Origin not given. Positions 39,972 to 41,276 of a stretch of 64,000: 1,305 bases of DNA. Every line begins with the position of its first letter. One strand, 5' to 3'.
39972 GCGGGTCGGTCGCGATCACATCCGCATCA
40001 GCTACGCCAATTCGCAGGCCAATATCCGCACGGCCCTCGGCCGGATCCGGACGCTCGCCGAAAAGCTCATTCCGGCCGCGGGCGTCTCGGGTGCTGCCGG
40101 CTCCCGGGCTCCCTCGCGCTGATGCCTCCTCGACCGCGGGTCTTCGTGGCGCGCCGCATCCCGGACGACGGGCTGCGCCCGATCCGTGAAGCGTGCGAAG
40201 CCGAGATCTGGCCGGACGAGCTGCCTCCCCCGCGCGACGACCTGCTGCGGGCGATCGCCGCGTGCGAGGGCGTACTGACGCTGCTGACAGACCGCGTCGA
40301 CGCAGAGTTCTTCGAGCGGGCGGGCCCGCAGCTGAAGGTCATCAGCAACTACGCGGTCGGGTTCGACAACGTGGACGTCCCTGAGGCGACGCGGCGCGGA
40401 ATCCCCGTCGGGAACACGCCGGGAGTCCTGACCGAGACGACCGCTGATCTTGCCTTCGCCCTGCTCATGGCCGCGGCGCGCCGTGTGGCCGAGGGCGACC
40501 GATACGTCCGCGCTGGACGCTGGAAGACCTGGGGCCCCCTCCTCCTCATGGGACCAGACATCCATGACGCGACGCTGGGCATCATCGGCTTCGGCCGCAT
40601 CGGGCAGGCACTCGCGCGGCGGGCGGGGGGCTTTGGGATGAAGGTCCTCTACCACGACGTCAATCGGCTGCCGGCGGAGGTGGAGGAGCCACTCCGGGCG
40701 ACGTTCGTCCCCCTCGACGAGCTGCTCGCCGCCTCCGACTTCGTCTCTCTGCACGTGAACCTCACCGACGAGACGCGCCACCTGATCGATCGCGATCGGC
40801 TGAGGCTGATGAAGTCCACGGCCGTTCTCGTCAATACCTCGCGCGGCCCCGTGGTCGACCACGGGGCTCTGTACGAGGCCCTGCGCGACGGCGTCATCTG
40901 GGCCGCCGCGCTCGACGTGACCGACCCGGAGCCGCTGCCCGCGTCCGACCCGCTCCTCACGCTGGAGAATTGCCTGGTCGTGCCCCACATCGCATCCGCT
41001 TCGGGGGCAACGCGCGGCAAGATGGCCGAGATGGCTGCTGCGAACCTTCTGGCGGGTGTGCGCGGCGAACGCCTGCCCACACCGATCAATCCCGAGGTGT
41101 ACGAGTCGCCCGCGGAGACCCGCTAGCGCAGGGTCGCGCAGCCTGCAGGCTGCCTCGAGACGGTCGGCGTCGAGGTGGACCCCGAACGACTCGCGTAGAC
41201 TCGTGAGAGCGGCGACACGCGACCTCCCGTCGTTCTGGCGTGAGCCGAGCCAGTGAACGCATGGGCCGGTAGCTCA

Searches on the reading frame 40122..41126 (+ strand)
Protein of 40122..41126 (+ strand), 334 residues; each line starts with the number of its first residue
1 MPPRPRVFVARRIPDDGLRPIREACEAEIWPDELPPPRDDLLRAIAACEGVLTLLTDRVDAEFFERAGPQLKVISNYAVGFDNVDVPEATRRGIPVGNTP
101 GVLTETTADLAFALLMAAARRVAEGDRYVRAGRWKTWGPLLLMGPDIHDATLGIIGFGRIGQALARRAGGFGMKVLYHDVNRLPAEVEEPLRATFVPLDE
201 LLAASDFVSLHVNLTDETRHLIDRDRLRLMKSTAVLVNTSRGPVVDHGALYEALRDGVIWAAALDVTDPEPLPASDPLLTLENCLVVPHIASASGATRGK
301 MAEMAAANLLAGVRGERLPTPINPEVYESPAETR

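Call 6: search_protein_families(library=pfam, proteins=[window:40122-41126:+], max_evalue=0.01)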
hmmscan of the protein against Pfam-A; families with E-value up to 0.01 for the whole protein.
window:40122-41126:+ (334 aa): 3 families
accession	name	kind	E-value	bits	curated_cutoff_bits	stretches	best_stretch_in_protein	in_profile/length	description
PF02826.25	2-Hacid_dh_C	-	9.6e-64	214.5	25.1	1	112-291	1-178/178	D-isomer specific 2-hydroxyacid dehydrogenase, NAD binding domain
PF00389.36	2-Hacid_dh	-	1.8e-29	102.5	24.6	1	7-323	1-134/134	D-isomer specific 2-hydroxyacid dehydrogenase, catalytic domain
PF03446.21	NAD_binding_2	-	0.0017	18.8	21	1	152-249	2-102/161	NAD binding domain of 6-phosphogluconate dehydrogenase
